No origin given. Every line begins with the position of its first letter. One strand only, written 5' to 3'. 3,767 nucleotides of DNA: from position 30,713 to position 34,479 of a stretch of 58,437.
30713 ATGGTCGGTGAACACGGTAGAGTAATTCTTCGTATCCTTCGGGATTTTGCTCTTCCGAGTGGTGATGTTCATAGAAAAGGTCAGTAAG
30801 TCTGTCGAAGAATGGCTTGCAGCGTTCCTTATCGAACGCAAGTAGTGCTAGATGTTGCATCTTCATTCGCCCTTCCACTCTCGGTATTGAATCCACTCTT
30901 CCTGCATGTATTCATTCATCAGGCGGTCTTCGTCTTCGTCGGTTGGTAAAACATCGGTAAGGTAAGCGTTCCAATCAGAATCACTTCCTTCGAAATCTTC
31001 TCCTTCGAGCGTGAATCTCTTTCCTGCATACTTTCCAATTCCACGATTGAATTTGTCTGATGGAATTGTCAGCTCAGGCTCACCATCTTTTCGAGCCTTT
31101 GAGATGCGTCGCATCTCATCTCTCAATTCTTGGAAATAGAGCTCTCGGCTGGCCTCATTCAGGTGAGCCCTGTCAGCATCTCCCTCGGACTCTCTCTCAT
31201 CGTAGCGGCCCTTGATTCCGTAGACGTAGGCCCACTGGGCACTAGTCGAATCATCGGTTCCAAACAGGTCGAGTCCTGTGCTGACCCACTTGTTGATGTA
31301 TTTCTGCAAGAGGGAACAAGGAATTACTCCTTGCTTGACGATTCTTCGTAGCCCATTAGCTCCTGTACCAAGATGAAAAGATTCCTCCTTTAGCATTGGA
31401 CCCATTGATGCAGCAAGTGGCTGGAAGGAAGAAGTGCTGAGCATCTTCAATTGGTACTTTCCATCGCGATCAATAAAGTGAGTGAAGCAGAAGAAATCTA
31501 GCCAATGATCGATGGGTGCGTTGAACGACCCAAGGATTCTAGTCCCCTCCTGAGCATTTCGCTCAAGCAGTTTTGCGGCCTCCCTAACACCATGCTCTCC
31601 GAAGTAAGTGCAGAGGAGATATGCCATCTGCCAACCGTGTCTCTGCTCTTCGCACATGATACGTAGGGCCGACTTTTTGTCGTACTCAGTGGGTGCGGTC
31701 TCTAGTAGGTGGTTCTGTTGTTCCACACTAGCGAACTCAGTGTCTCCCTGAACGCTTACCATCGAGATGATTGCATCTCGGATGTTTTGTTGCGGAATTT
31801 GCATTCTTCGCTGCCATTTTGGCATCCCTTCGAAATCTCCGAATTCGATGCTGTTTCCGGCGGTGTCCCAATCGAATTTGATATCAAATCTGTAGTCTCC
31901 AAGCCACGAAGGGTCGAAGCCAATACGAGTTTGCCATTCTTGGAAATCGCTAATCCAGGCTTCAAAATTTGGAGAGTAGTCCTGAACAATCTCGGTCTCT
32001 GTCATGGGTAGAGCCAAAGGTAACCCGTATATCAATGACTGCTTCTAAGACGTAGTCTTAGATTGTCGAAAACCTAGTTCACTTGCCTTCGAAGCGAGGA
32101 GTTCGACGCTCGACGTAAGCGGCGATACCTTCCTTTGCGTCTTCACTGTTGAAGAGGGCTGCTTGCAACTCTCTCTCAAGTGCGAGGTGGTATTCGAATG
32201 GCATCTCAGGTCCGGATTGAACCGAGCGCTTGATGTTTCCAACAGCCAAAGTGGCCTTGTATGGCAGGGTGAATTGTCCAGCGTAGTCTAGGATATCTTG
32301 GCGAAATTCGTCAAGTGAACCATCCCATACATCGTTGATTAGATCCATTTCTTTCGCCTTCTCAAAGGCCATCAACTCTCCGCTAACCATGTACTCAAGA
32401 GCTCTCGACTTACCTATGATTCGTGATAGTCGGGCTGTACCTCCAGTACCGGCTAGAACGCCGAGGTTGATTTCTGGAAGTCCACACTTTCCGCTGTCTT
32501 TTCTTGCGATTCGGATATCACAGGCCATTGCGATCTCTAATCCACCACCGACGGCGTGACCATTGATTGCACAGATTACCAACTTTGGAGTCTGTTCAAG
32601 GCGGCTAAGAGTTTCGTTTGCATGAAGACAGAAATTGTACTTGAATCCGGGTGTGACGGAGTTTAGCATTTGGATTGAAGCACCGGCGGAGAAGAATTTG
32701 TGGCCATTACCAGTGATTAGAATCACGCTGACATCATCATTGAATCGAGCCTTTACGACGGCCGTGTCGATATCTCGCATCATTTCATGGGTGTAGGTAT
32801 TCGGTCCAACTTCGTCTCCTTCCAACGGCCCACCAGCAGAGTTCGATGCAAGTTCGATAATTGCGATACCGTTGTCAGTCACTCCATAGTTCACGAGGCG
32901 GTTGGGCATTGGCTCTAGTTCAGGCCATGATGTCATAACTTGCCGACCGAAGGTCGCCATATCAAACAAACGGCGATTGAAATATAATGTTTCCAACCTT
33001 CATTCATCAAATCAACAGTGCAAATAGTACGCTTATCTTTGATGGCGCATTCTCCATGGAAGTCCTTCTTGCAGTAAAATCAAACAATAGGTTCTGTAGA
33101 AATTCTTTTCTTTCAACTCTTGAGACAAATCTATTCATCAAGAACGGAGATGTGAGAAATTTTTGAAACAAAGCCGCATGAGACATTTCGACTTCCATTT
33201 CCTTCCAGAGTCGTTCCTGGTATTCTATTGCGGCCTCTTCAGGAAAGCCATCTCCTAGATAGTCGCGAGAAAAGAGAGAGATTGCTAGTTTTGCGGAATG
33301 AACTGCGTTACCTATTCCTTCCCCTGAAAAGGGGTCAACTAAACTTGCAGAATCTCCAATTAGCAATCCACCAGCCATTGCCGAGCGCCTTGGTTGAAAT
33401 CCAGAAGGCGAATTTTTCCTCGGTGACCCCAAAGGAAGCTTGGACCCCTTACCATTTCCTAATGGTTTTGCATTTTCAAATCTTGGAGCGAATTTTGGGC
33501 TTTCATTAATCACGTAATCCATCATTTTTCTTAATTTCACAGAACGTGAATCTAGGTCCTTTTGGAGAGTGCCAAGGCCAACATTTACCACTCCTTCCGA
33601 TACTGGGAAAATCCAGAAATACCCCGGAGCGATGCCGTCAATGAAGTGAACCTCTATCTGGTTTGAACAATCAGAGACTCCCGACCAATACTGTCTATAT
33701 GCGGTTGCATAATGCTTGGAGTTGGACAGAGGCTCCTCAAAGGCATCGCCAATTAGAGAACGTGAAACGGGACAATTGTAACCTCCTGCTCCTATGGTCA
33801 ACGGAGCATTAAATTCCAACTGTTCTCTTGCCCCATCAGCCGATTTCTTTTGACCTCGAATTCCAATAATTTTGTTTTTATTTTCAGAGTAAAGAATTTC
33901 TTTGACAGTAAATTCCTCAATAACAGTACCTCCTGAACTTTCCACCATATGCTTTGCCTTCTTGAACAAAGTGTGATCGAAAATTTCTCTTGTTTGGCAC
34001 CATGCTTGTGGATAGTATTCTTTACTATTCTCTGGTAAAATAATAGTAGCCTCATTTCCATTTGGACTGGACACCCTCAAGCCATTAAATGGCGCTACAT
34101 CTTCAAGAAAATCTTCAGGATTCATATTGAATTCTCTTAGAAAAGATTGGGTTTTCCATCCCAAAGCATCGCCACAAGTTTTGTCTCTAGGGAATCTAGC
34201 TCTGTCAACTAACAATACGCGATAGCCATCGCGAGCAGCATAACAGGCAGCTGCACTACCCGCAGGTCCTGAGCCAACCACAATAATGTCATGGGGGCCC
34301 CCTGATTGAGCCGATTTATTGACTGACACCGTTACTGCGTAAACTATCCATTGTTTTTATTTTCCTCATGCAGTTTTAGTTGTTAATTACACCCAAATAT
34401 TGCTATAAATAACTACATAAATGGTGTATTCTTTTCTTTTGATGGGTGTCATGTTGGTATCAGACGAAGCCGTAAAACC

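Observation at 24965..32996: Archaeal Box-like aerobic aromatic-CoA ring-epoxidation cluster without boxA or a CoA ligase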

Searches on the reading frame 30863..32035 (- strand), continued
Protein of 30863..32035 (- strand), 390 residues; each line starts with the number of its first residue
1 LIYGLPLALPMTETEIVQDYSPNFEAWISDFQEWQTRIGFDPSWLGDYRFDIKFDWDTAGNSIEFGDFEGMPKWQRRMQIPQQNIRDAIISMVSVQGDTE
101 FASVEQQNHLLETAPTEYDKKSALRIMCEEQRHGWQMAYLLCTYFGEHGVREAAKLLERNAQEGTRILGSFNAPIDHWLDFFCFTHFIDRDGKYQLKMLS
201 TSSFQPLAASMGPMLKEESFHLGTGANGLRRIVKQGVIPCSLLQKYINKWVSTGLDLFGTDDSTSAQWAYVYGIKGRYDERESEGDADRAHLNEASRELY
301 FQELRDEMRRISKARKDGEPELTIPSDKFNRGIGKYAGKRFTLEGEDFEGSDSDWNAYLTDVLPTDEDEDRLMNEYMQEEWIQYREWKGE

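Call 49: find_encoding_contigs(protein=P0124, flank=7000, max_places=1)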
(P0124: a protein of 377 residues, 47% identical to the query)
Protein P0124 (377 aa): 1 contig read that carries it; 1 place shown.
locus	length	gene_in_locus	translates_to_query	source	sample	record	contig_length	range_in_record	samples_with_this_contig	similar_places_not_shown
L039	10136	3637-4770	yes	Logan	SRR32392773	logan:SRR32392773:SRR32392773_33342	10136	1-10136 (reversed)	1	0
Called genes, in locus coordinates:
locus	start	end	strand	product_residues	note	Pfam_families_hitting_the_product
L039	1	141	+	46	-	?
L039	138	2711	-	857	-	-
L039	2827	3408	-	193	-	PF18306:LDcluster4, PF03641:Lysine_decarbox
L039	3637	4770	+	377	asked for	PF05138:PaaA_PaaC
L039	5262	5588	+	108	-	-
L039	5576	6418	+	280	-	PF04784:DUF547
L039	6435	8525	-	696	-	PF01839:FG-GAP (faint), PF13517:FG-GAP_3 (faint), PF13860:FlgD_ig (faint)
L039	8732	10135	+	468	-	?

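Call 66: find_encoding_contigs(protein=P0153, flank=6000, max_places=1)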
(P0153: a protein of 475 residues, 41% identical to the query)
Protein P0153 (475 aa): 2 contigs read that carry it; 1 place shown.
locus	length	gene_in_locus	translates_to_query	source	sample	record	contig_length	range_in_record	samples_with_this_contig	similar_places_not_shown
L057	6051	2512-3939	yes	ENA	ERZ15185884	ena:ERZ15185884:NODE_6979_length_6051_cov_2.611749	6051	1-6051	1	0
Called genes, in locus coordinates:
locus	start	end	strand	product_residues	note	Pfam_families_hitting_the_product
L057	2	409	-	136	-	?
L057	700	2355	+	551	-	PF00378:ECH_1, PF16113:ECH_2 (weak)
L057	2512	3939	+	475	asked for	PF05138:PaaA_PaaC (faint)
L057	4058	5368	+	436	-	PF12797:Fer4_2 (faint), PF13237:Fer4_10, PF00037:Fer4 (weak), PF12837:Fer4_6 (weak), PF12838:Fer4_7 (weak), PF13187:Fer4_9 (weak), PF14697:Fer4_21, PF00175:NAD_binding_1, +1 more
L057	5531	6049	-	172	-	?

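Call 115: predict_structure(alignment_id=A1)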
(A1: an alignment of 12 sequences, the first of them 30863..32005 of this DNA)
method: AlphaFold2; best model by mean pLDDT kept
length: 380 residues; sequences in the alignment: 12
mean_pLDDT: 92.6   pTM: 0.91
mean pLDDT of the five models: 92.6, 92.4, 91.9, 91.3, 89.9
residues with pLDDT >= 90: 311; 70-90: 59; 50-70: 8; < 50: 2
segments of 3 or more residues with pLDDT < 50: none
pLDDT, mean of each block of 10 residues (from residue 1): 66 93 93 75 91 95 96 96 96 95 93 94 97 95 96 91 93 96 95 97 94 97 96 97 92 86 93 86 91 96 95 97 92 97 97 96 90 82
secondary structure, 60 per line:
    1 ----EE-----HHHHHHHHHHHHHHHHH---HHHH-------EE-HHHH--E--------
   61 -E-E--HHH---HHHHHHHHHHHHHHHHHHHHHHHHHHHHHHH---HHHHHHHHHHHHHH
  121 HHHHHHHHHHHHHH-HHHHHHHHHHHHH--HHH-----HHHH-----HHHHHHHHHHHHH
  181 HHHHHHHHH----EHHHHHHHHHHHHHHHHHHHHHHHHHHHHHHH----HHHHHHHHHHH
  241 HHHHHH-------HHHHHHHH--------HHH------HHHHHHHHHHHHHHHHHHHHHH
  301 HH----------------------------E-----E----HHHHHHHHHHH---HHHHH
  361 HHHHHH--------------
elements in order: H12-28 H32-35 H46-49 H73-103 H107-134 H136-148 H159-162 H168-189 H195-225 H230-246 H254-261 H279-302 H342-352 H356-366

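Call 117: fold_search(model_id=the predicted structure, library=pdb)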
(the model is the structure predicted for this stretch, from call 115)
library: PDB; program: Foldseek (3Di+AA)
matches with E <= 10: 287; with E <= 0.001: 24
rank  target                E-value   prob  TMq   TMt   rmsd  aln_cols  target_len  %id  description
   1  3q1g_A                1.5e-21  1.00  0.82  0.66   6.3       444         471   29  Crystal Structure of BoxB crystallized with PEG (released 2011-06-01)
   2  3per_A                1.8e-21  1.00  0.83  0.67   5.4       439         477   28  Crystal Structure of BoxB with phosphate bound to the diiron center (released 2011-06-01)
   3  3q1g_C                2.8e-21  1.00  0.85  0.69   4.8       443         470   30  Crystal Structure of BoxB crystallized with PEG (released 2011-06-01)
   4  3q1g_B                4.0e-21  1.00  0.84  0.69   5.2       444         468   29  Crystal Structure of BoxB crystallized with PEG (released 2011-06-01)
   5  3pm5_C                4.2e-21  1.00  0.85  0.68   5.2       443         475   30  Crystal Structure of BoxB in mixed valent state with bound benzoyl-CoA (released 2011-06-01)
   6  3q1g_D                5.1e-21  1.00  0.82  0.67   6.2       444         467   29  Crystal Structure of BoxB crystallized with PEG (released 2011-06-01)
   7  3pm5_A                7.4e-21  1.00  0.84  0.68   5.3       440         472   29  Crystal Structure of BoxB in mixed valent state with bound benzoyl-CoA (released 2011-06-01)
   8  3per_B                7.8e-21  1.00  0.82  0.66   6.4       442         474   29  Crystal Structure of BoxB with phosphate bound to the diiron center (released 2011-06-01)
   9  3pm5_D                1.0e-20  1.00  0.82  0.67   4.9       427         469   29  Crystal Structure of BoxB in mixed valent state with bound benzoyl-CoA (released 2011-06-01)
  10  3pf7_A                1.8e-20  1.00  0.83  0.66   5.5       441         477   29  Crystal structure of BoxB with malonate bound to the diiron center (released 2011-06-01)
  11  3pf7_B                2.2e-20  1.00  0.82  0.67   5.7       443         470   29  Crystal structure of BoxB with malonate bound to the diiron center (released 2011-06-01)
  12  4mud_D                7.6e-09  1.00  0.51  0.85   3.7       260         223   22  Crystal structure of a ring oxydation complex/ phenylacetic acid degradation-like protein (SSO1313) from Sulfolobus so (released 2013-10-09)
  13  4mud_C                9.1e-09  1.00  0.51  0.85   3.7       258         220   22  Crystal structure of a ring oxydation complex/ phenylacetic acid degradation-like protein (SSO1313) from Sulfolobus so (released 2013-10-09)
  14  4mud_A                1.0e-08  1.00  0.51  0.85   3.7       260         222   22  Crystal structure of a ring oxydation complex/ phenylacetic acid degradation-like protein (SSO1313) from Sulfolobus so (released 2013-10-09)
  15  4mud_B                2.6e-08  1.00  0.51  0.85   3.7       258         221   22  Crystal structure of a ring oxydation complex/ phenylacetic acid degradation-like protein (SSO1313) from Sulfolobus so (released 2013-10-09)
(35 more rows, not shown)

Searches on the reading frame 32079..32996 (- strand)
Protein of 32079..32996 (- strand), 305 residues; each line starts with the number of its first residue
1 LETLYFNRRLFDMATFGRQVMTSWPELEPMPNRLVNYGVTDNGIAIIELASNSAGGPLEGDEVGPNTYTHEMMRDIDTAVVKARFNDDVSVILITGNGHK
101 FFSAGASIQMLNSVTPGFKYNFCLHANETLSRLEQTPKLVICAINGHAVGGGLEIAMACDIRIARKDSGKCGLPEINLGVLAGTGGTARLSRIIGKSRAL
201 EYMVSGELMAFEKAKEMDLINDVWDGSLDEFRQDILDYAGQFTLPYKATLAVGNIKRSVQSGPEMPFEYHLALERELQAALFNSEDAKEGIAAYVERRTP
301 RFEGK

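Call 3: search_protein_families(library=pfam, proteins=[window:32079-32996:-], max_evalue=0.01)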
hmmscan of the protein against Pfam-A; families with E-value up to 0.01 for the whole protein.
window:32079-32996:- (305 aa): 2 families
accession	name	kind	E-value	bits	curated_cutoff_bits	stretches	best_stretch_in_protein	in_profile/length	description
PF00378.25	ECH_1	-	3.7e-43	148.1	27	1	66-304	18-250/251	Enoyl-CoA hydratase/isomerase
PF16113.10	ECH_2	-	1.2e-20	74.7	27.2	1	66-218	13-166/335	Enoyl-CoA hydratase/isomerase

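Call 4: search_protein_families(library=ncbifam, proteins=[window:32079-32996:-], max_evalue=0.01)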
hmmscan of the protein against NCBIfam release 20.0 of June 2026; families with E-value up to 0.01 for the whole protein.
window:32079-32996:- (305 aa): 73 families (the best 25 are shown)
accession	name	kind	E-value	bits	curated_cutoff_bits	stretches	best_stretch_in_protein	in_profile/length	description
NF005803.0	PRK07658.1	equivalog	1.9e-52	178.3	313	1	66-305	23-257/257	enoyl-CoA hydratase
NF004475.0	PRK05809.1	subfamily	2.6e-47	161.5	394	1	66-305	26-260/260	short-chain-enoyl-CoA hydratase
NF006007.0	PRK08138.1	subfamily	1.7e-46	158.7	355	1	66-305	30-261/261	enoyl-CoA hydratase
NF006566.0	PRK09076.1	subfamily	3e-46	158.1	286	1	65-303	25-258/260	enoyl-CoA hydratase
NF051848.1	EnCoAHydtEchA19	equivalog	1.5e-44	152.5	400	1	66-305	22-258/258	enoyl-CoA hydratase EchA19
NF007239.0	PRK09674.1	equivalog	2e-43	148.7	371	1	66-305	26-257/257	2,3-dehydroadipyl-CoA hydratase PaaF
NF005802.0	PRK07657.1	equivalog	3e-43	148.2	363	1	65-305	25-260/260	enoyl-CoA hydratase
NF004517.0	PRK05862.1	equivalog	4e-42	144.5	396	1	66-303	26-255/257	enoyl-CoA hydratase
NF004781.0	PRK06127.1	subfamily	3.4e-36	125.3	291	1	66-305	33-269/269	enoyl-CoA hydratase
NF042430.2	EnCoAhydt_DpgD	equivalog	7.8e-35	120.6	400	1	72-304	25-257/258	enoyl-CoA-hydratase DpgD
NF004634.0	PRK05980.1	equivalog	2.2e-34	119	375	1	85-303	44-261/263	crotonase/enoyl-CoA hydratase family protein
TIGR02280.1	PaaB1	equivalog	2.3e-34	119.1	345.15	1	66-305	21-256/256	2-(1,2-epoxy-1,2-dihydrophenyl)acetyl-CoA isomerase PaaG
NF006100.0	PRK08252.1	subfamily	5.2e-34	118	282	1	66-305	25-254/254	crotonase/enoyl-CoA hydratase family protein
NF008363.0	PRK11154.1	equivalog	2.7e-33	115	869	1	66-223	29-188/708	fatty acid oxidation complex subunit alpha FadJ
NF005864.0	PRK07799.1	equivalog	2.1e-32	112.3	316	1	66-304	30-265/266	crotonase/enoyl-CoA hydratase family protein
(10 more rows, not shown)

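Call 9: search_solved_structures(query=window:32079-32996:-, max_evalue=1e-10)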
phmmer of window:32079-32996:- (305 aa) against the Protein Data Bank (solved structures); distinct sequences matched with E-value up to 1e-10: 127 (the best 60 are shown).
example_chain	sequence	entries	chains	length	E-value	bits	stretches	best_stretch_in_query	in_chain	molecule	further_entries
2ppy_A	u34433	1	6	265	9.3e-64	218.8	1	66-304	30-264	Enoyl-CoA hydratase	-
5zai_A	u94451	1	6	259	1.1e-47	166.1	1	67-305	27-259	3-hydroxypropionyl-coenzyme A dehydratase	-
2pbp_A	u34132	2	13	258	5.5e-39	137.5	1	66-305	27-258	Enoyl-CoA hydratase subunit I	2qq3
6lvp_A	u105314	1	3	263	7.1e-38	133.8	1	72-305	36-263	Enoyl-CoA hydratase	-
3pea_A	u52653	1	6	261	1.2e-36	129.7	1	65-305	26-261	Enoyl-CoA hydratase/isomerase family protein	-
5xzd_A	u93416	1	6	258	9.2e-36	126.9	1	66-304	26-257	Enoyl-CoA hydratase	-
4fzw_A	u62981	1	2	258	2.9e-34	121.9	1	77-305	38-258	2,3-dehydroadipyl-CoA hydratase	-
7eum_C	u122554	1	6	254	7e-34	120.7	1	74-297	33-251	Enoyl-CoA hydratase/isomerase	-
9qwv_A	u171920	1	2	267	7.1e-34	120.7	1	71-303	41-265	Enoyl-CoA hydratase, mitochondrial, putative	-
5z7r_A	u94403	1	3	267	2.7e-33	118.8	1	66-299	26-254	Short-chain-enoyl-CoA hydratase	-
28bq_A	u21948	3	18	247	6e-33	117.6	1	74-291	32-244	Enoyl-CoA hydratase/isomerase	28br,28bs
9ula_A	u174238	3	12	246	1.1e-32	116.8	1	74-274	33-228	Enoyl-CoA hydratase/isomerase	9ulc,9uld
3kqf_A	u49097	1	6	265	1.6e-31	113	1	72-304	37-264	Enoyl-CoA hydratase/isomerase family protein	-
3pzk_A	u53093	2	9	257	1.7e-31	112.9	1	66-303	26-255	e enoyl-CoA hydratase echA8 | enoyl-CoA hydratase echA8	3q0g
3q0j_A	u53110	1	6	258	1.7e-31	112.8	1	66-303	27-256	enoyl-CoA hydratase echA8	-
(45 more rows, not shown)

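Call 68: search_solved_structures(query=window:32079-32996:-, max_evalue=1e-40, show_alignments=2)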
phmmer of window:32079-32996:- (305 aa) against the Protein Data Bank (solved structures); distinct sequences matched with E-value up to 1e-40: 2.
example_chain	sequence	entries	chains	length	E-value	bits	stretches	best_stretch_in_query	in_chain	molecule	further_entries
2ppy_A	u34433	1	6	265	9.3e-64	218.8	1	66-304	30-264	Enoyl-CoA hydratase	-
5zai_A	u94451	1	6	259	1.1e-47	166.1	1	67-305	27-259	3-hydroxypropionyl-coenzyme A dehydratase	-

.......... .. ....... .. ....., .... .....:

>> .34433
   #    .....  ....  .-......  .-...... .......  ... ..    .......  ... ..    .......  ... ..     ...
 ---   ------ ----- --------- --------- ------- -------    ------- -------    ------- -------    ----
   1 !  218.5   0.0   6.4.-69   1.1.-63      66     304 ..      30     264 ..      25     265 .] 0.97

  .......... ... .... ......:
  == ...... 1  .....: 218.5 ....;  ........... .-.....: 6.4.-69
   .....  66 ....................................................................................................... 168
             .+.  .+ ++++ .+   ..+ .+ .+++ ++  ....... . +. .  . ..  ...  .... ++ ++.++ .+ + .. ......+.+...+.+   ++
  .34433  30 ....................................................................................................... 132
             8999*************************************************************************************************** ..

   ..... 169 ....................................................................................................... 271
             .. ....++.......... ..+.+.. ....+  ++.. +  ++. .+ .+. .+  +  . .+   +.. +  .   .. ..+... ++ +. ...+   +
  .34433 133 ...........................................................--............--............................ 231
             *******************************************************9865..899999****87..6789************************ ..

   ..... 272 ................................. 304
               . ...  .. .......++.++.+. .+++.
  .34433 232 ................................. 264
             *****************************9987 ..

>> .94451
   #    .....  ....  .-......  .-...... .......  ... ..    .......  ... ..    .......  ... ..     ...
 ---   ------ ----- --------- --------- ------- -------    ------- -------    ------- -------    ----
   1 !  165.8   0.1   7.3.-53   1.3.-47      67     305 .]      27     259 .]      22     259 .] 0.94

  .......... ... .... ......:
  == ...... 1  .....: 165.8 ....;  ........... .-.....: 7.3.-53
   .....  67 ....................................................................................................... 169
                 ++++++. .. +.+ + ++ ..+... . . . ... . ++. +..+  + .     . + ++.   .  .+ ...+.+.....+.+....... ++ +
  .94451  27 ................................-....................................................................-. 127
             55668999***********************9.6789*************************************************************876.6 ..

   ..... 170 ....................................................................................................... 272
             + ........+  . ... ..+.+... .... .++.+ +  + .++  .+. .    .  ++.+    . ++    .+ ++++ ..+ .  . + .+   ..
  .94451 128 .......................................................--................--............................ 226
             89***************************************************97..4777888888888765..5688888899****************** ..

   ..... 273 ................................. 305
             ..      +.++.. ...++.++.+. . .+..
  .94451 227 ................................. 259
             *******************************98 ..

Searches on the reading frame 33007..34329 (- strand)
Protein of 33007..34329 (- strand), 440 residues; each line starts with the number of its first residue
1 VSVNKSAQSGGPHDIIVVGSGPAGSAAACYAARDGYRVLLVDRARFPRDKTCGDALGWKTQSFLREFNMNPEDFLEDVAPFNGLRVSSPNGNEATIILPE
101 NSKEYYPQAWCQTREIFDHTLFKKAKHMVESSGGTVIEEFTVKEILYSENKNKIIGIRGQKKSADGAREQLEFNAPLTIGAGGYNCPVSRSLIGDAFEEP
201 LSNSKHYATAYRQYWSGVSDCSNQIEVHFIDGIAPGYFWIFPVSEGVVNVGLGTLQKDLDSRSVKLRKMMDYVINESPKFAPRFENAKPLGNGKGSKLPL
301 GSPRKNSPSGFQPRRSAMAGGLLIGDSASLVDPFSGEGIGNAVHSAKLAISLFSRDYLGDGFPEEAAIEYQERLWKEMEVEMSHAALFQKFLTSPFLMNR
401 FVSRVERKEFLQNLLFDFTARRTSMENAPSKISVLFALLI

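Call 3: search_protein_families(library=pfam, proteins=[window:33007-34329:-], max_evalue=0.01)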
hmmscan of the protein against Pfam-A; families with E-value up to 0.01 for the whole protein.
window:33007-34329:- (440 aa): 12 families
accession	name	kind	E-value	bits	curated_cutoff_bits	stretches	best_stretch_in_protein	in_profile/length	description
PF01266.30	DAO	-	9e-09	35.7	27.9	1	14-58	1-45/353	FAD dependent oxidoreductase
PF12831.13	FAD_oxidored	-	1.8e-08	34.6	27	1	14-47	1-34/416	FAD dependent oxidoreductase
PF22578.2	GGR_cat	-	8.6e-08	32.4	27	1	209-277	4-71/88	Geranylgeranyl reductase catalytic domain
PF13450.12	NAD_binding_8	-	2.2e-06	28.3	21.9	1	17-45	1-29/68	NAD(P)-binding Rossmann-like domain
PF07992.20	Pyr_redox_2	-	5.1e-06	26.6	26.1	1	13-47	1-36/291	Pyridine nucleotide-disulphide oxidoreductase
PF01494.25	FAD_binding_3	-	2.4e-05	24.2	22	1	14-59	3-48/349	FAD binding domain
PF01134.28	GIDA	-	3.2e-05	23.6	22.1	1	14-41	1-28/391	Glucose inhibited division protein A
PF00890.30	FAD_binding_2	-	8.9e-05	22.3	20.4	1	14-44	1-31/414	FAD binding domain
PF04820.20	Trp_halogenase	-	0.00022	20.6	21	1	14-78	1-68/458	Tryptophan halogenase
PF03486.20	HI0933_like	-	0.00035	20.5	50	1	13-47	1-35/244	HI0933-like protein Rossmann domain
PF00070.33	Pyr_redox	-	0.00057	20.8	22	0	15-55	2-45/82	Pyridine nucleotide-disulphide oxidoreductase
PF01946.23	Thi4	-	0.0099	15.6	26.2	0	13-43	18-49/235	Thi4 family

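Call 4: search_protein_families(library=ncbifam, proteins=[window:33007-34329:-], max_evalue=0.01)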
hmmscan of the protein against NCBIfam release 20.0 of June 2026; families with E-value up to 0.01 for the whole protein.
window:33007-34329:- (440 aa): 69 families (the best 25 are shown)
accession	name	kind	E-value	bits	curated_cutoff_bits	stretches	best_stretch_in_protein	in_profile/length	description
TIGR02032.1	GG-red-SF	subfamily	2.1e-47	162.2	158.8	1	14-349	2-293/297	geranylgeranyl reductase family protein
NF045655.1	MkRedMenJ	equivalog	2.8e-32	112.1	700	1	14-371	6-333/406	menaquinone reductase MenJ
NF041080.1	DGGGPL_reductase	equivalog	4.4e-27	95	580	1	13-392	2-350/447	digeranylgeranylglycerophospholipid reductase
TIGR02023.1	BchP-ChlP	subfamily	2.1e-25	89.5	343.3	1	14-418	2-361/388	geranylgeranyl diphosphate reductase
NF041160.1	DGGPL_Thplmales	equivalog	3.2e-22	79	780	1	13-372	4-329/396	digeranylgeranylglycerophospholipid reductase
NF049967.1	QhpG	equivalog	1.4e-17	63.7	240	1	15-350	1-283/423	flavin-dependent monooxygenase QhpG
TIGR02028.1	ChlP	equivalog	1.3e-14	53.8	505.3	1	15-262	3-232/398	geranylgeranyl reductase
NF041385.1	Dggglyphlred_Halo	equivalog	1.6e-13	50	700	1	228-377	196-338/405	digeranylgeranylglycerophospholipid reductase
NF038171.1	maturase_LodB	equivalog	2.2e-10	40.2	400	1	14-192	1-167/361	lysine-epsilon-oxidase maturase LodB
NF033113.0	halo_ClmS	equivalog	1.1e-09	37.4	900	1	14-252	4-229/570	chloramphenicol-biosynthetic FADH2-dependent halogenase CmlS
NF008519.0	PRK11445.1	equivalog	6.7e-08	32.2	303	1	13-77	4-72/355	FAD-binding protein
TIGR01988.1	Ubi-OHases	subfamily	1.5e-07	30.6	224.65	1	14-191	1-170/387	ubiquinone biosynthesis hydroxylase, UbiH/UbiF/VisC/COQ6 family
TIGR03140.1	AhpF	equivalog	1.6e-07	30.2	502.9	1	6-41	206-241/515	alkyl hydroperoxide reductase subunit F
NF004829.0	PRK06183.1-3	subfamily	2e-07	30.2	390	1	11-47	7-43/520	bifunctional 3-(3-hydroxy-phenyl)propionate/3-hydroxycinnamic acid hydroxylase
NF008425.0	PRK11259.1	equivalog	8e-07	28.3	257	1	13-50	5-42/377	N-methyl-L-tryptophan oxidase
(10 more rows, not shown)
